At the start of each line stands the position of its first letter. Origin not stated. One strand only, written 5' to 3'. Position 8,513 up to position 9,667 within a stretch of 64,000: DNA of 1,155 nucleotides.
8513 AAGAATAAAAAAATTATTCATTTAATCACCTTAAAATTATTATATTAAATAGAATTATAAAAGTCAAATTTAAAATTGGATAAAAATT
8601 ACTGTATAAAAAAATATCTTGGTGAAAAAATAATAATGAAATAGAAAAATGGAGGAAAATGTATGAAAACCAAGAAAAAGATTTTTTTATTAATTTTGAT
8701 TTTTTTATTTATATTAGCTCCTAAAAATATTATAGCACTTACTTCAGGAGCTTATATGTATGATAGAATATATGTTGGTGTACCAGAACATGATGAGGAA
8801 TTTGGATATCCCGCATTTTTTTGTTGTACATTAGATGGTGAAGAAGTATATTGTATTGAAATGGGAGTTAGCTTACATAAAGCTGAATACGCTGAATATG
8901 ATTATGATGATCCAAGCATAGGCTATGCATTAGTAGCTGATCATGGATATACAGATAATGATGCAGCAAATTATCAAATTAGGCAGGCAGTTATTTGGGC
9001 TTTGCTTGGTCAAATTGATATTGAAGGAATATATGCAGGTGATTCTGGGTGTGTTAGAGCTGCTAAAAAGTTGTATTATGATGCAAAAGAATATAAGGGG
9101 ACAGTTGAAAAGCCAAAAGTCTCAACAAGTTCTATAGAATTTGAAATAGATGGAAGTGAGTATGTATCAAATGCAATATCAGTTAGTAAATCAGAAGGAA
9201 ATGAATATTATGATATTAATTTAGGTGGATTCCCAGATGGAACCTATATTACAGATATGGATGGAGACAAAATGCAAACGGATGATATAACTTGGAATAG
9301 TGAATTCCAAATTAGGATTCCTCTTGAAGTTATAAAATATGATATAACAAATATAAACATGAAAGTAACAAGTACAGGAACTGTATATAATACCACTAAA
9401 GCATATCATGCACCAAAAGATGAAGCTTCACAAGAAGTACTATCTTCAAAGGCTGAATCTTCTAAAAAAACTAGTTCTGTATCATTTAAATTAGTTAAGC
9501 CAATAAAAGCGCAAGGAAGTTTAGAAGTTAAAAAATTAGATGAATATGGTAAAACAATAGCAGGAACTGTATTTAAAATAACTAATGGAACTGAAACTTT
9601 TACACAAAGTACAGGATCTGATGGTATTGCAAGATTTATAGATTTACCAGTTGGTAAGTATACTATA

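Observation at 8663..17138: Two tandem giant surface proteins with thioester-domain-like N-termini and many Cna-B/SpaA-type repeats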

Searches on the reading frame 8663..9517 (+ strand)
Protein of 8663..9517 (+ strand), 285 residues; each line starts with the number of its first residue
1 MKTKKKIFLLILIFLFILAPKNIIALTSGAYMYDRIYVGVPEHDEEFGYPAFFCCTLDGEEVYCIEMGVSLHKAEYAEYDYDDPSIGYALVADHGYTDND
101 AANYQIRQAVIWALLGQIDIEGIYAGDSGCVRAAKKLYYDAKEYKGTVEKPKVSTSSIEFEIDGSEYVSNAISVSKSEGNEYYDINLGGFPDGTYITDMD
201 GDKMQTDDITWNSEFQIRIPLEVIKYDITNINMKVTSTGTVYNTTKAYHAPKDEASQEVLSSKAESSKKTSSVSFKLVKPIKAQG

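Call 5: search_protein_families(library=pfam, proteins=[window:8663-9517:+], max_evalue=10)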
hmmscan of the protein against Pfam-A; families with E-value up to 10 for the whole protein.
seq(285 aa): 1 family
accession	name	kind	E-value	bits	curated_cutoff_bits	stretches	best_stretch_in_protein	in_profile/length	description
PF08341.16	TED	-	0.0086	16.9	22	1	62-141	2-100/102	Thioester domain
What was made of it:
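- On Thioester domain (TED) / TIE adhesins - protein 1: 16.9 bits versus a cutoff of 22 (call 5).
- Pfam TED is the only family hit (E 0.0086) and spans profile positions 2-100 of 102 (call 5).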

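Call 6: search_protein_families(library=ncbifam, proteins=[window:8663-9517:+], max_evalue=10)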
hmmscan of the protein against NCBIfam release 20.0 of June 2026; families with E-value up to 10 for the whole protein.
seq(285 aa): 1 family
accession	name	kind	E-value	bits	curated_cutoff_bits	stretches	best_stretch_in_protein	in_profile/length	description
TIGR01479.1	GMP_PMI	equivalog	0.089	11.6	372.95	1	80-159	100-183/467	mannose-1-phosphate guanylyltransferase/mannose-6-phosphate isomerase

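Call 7: search_solved_structures(query=window:8741-9517:+, max_evalue=10, show_alignments=3)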
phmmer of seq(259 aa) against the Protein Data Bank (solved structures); distinct sequences matched with E-value up to 10: 1.
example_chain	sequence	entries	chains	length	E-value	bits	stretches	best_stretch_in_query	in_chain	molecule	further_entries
6fwy_A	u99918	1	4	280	0.018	18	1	72-198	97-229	B-type Cna protein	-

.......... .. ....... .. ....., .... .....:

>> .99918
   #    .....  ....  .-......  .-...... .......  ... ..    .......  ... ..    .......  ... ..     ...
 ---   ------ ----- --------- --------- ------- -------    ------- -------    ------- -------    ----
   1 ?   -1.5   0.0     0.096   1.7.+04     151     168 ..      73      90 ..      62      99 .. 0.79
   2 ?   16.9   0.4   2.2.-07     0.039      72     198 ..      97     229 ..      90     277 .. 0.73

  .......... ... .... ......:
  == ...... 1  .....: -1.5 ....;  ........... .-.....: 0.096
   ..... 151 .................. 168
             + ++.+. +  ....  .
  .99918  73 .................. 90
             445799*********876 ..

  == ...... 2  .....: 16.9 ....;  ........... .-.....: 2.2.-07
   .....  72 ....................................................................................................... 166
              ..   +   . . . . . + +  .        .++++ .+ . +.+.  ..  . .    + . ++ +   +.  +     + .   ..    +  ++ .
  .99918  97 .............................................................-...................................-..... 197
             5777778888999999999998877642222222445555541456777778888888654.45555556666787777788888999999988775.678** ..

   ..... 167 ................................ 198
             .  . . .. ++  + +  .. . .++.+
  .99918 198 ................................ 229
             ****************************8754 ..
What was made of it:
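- The alignment includes the beta-sandwich segment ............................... against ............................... (call 7).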

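Call 11: find_homologous_proteins(query=window:8663-9517:+, max_evalue=0.001)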
Query seq(285 aa) (285 aa): 2 proteins with E <= 0.001 among 488 candidates.
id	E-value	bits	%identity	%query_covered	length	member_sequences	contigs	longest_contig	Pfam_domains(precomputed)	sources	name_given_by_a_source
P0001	5.7e-82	293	50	100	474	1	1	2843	PF17802.8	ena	-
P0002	1.2e-61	227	56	64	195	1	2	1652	-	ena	-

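Call 18: search_solved_structures(query=A1, max_evalue=10, show_alignments=3)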
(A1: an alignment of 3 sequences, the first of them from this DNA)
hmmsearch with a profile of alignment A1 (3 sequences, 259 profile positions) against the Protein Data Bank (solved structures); distinct sequences matched with E-value up to 10: 2.
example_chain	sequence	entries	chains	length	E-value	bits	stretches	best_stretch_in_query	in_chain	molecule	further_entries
6fwy_A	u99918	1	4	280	0.24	14.1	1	74-197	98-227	B-type Cna protein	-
9s4q_Zw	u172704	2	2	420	0.35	13.6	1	132-205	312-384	Outer kinetochore KNL1 complex subunit KRE28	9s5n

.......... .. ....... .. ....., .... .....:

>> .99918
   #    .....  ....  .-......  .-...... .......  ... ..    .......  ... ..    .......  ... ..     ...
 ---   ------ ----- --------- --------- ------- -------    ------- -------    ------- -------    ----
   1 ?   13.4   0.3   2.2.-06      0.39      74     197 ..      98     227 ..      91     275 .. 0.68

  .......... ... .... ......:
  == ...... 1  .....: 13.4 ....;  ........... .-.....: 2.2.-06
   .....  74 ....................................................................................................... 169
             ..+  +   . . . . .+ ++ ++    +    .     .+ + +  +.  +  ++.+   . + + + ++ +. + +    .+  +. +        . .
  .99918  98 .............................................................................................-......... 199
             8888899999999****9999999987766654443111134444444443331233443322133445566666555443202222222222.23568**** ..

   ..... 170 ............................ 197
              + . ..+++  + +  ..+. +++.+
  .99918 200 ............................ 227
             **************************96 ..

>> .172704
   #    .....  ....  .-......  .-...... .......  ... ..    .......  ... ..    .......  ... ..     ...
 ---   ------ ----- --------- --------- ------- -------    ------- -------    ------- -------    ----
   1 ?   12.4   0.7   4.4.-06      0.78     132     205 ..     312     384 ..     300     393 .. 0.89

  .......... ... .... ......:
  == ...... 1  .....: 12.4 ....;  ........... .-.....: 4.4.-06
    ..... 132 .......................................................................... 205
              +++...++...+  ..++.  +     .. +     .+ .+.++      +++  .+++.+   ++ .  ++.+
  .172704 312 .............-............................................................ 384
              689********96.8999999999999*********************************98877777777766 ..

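Call 24: predict_structure(alignment_id=A1)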
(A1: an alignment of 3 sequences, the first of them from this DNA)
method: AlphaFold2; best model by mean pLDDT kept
length: 260 residues; sequences in the alignment: 3
mean_pLDDT: 47.0   pTM: 0.40
mean pLDDT of the five models: 47.0, 40.8, 38.3, 36.9, 30.8
residues with pLDDT >= 90: 0; 70-90: 33; 50-70: 64; < 50: 163
segments of 3 or more residues with pLDDT < 50: 1-38, 43-46, 49-51, 68-73, 122-166, 196-260
pLDDT, mean of each block of 10 residues (from residue 1): 31 42 45 42 49 56 56 55 74 73 72 78 37 25 37 36 47 59 53 49 40 39 29 30 34 35
secondary structure, 60 per line:
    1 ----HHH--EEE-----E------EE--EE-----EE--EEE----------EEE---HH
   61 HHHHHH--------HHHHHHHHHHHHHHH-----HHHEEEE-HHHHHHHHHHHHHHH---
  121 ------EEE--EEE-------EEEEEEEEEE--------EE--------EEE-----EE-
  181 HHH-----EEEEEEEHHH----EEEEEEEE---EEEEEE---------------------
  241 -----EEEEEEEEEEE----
elements in order: E10-12 E40-42 E53-55 H59-66 H75-89 E98-101 H103-117 E127-129 E132-134 E142-151 E170-172 E189-195 E203-210 E214-219 E246-256
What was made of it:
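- On Thioester domain (TED) / TIE adhesins - protein 1: The AlphaFold model is too poor (pLDDT 47, call 24) to measure Cys-Gln proximity.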

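Call 28: search_protein_families(library=pfam, proteins=[P0002], max_evalue=10)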
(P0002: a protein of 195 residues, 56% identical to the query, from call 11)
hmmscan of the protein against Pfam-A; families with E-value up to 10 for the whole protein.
P0002 (195 aa): 1 family
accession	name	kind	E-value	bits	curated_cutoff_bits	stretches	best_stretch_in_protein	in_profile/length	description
PF08341.16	TED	-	0.18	12.7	22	1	76-155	2-100/102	Thioester domain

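Call 33: fold_search(model_id=the predicted structure, library=pdb)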
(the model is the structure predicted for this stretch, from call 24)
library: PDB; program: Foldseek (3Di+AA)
matches with E <= 10: 223; with E <= 0.001: 4
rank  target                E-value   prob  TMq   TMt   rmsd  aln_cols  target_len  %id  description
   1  6fwy_A                3.9e-07  1.00  0.23  0.21  19.1       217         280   18  Thioester domain of the Enterococcus faecium TIE86 protein (released 2018-08-08)
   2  6fwy_C                5.5e-07  1.00  0.22  0.21  19.2       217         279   19  Thioester domain of the Enterococcus faecium TIE86 protein (released 2018-08-08)
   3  6fwv_A                2.6e-06  1.00  0.27  0.15  19.2       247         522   14  The Bacillus anthracis TIE protein (released 2018-08-08)
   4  6fwv_B                3.5e-06  1.00  0.27  0.15  17.1       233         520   14  The Bacillus anthracis TIE protein (released 2018-08-08)
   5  2f1m_D                1.7e-01  0.03  0.09  0.10  23.9       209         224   12  Conformational flexibility in the multidrug efflux system protein AcrA (released 2006-03-21)
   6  2w1n                  4.7e-01  0.03  0.08  0.09  16.0       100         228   11  cohesin and fibronectin type-III double module construct from the Clostridium perfringens glycoside hydrolase GH84C (released 2009-02-03)
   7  8kea_b                5.3e-01  0.05  0.14  0.10  20.5       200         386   14  Cyanophage A-1(L) baseplate-initiators (released 2024-04-10)
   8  4leb_A                5.6e-01  0.04  0.08  0.07  11.5        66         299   14  Structure of the Als3 adhesin from Candida albicans, residues 1-299 (mature sequence) in complex with hepta-threonine (released 2014-05-14)
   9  6fjy_D                6.7e-01  0.12  0.13  0.12  10.6        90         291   11  Crystal structure of CsuC-CsuE chaperone-tip adhesion subunit pre-assembly complex from archaic chaperone-usher Csu pi (released 2018-05-16)
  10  6geu                  7.1e-01  0.13  0.15  0.13  10.3        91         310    6  Crystal structure of the C230A mutant of human IBA57 (released 2019-04-03)
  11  6fjy_B                7.5e-01  0.10  0.13  0.12  11.2        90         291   11  Crystal structure of CsuC-CsuE chaperone-tip adhesion subunit pre-assembly complex from archaic chaperone-usher Csu pi (released 2018-05-16)
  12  2d1c_A                7.5e-01  0.04  0.12  0.07  17.9       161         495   11  Crystal Structure Of TT0538 protein from Thermus thermophilus HB8 (released 2006-10-10)
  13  5m30_B                7.5e-01  0.04  0.11  0.08  15.2       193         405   12  Structure of TssK from T6SS EAEC in complex with nanobody nb18 (released 2017-06-21)
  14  6qe3                  8.0e-01  0.12  0.14  0.12  10.5        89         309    7  Re-refinement of 6ESR human IBA57 at 1.75 A resolution (released 2019-03-13)
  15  7kmm_A                8.0e-01  0.02  0.10  0.07  18.9       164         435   11  Crystal structure of XAC1771, a novel carbohydrate acetylesterase from Xanthomonas citri (released 2021-05-26)
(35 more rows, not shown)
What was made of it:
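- The next hit is at 0.17 (call 33).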

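Call 38: find_related_loci(query=A1, collection=genome_contigs, flank=10000)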
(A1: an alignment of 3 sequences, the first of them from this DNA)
Query A1 (260 aa) in genome_contigs; peptide patterns used: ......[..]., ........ (x = any residue, [..] = any of these).
31 stretches matched a pattern; 11 encode a relative of the query (tblastn E <= 1e-3); 11 distinct loci.
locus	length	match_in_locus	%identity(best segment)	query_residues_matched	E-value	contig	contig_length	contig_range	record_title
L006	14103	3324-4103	76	1-260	1e-134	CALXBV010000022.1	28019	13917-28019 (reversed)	MAG: uncultured Clostridia bacterium isolate E16__bin43 genome assembly, contig: E16__k127_6182689, whole genome shotgun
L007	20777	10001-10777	66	1-260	1e-116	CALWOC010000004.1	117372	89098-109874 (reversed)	MAG: uncultured Clostridia bacterium isolate BRZ_EH__bin69 genome assembly, contig: BRZ_EH__NODE_284_length_117372_cov_1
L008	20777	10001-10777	65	1-260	3e-106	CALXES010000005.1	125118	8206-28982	MAG: uncultured Clostridia bacterium isolate BRZ_H__bin97 genome assembly, contig: BRZ_H__NODE_151_length_125118_cov_6.2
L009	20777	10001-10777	56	1-260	6e-98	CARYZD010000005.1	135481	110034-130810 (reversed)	MAG TPA_asm: uncultured Clostridia bacterium isolate MGBC142693 genome assembly, contig: MGBC142693.5, whole genome shot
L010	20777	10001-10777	57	1-260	2e-95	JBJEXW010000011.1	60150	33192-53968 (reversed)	MAG: Clostridia bacterium isolate LOHA17_bin.027 NODE_204_length_60150_cov_39.649156, whole genome shotgun sequence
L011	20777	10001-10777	60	1-260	5e-95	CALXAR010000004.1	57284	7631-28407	MAG: uncultured Clostridia bacterium isolate BRZ_LF__bin5 genome assembly, contig: BRZ_LF__NODE_575_length_57284_cov_6.8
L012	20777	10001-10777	50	1-260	7e-86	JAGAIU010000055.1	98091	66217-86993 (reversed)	MAG: Clostridia bacterium isolate RGIG8481 Water_deer_Cecum-1__c240364, whole genome shotgun sequence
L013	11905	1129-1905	51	1-260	1e-90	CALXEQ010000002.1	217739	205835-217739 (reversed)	MAG: uncultured Clostridia bacterium isolate BRZ_FI__bin34 genome assembly, contig: BRZ_FI__NODE_42_length_217739_cov_50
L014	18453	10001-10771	48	3-260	2e-78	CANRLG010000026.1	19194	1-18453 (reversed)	MAG: uncultured Clostridia bacterium isolate Lapin-011__bin86 genome assembly, contig: Lapin-011__NODE_2841_length_19194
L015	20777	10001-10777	57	1-260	4e-96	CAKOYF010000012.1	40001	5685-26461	MAG: uncultured Clostridia bacterium isolate REFINED_METABAT215_TOP10_CONTIGS_1500_ASSEMBLY_K77_MERGED__Hadza_MoBio_hadz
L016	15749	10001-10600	28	1-202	4e-9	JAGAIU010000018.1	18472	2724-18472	MAG: Clostridia bacterium isolate RGIG8481 Water_deer_Cecum-1__c71651, whole genome shotgun sequence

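Call 46: search_solved_structures(query=A3, max_evalue=10, show_alignments=3)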
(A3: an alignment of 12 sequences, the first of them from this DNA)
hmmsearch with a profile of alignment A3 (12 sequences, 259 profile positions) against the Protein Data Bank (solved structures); distinct sequences matched with E-value up to 10: 5.
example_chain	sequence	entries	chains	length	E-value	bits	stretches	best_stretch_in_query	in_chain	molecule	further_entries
6fwy_A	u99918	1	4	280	0.073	16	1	79-203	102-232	B-type Cna protein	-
1wrv_A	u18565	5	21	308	1.6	11.6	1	69-123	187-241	Branched-Chain Amino Acid Aminotransferase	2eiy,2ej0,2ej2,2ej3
4ad7_A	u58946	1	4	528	1.7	11.5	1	159-222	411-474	GLYPICAN-1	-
4ywt_A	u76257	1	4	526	2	11.3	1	159-222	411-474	Glypican-1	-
4acr_A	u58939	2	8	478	2.3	11.1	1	159-221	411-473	GLYPICAN-1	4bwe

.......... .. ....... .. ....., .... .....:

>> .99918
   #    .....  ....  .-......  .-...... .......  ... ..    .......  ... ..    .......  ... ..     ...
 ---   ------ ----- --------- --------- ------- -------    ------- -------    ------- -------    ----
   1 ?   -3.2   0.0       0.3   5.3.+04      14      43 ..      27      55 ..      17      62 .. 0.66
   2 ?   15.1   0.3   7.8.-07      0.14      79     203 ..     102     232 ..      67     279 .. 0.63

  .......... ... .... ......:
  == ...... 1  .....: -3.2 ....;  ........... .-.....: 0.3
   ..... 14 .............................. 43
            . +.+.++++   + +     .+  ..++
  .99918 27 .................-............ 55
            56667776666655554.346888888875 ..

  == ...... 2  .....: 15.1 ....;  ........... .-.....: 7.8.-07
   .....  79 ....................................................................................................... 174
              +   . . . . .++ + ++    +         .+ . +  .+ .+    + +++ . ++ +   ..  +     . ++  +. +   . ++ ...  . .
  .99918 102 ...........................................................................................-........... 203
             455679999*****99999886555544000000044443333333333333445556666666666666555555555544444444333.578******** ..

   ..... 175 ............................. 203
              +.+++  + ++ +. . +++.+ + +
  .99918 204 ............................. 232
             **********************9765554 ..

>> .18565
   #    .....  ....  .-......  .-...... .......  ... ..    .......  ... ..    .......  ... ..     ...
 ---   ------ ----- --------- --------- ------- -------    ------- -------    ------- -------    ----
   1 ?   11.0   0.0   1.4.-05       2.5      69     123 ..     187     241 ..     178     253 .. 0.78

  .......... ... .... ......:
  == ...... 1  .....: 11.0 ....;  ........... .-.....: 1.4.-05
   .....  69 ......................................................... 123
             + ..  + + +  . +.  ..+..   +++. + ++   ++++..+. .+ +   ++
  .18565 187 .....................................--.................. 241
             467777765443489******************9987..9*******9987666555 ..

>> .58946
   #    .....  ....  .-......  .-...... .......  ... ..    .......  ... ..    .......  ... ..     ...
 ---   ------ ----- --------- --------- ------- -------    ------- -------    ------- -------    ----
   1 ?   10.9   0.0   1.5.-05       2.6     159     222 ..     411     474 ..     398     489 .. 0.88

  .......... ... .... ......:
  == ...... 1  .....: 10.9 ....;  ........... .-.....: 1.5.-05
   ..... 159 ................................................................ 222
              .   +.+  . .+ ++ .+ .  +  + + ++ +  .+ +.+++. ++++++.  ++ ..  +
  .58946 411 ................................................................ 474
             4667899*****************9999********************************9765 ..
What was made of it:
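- On Thioester domain (TED) / TIE adhesins - protein 1: aa 166-198 of the mature head align with beta-sandwich residues 198-229 of 6fwy (calls 7, 46).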
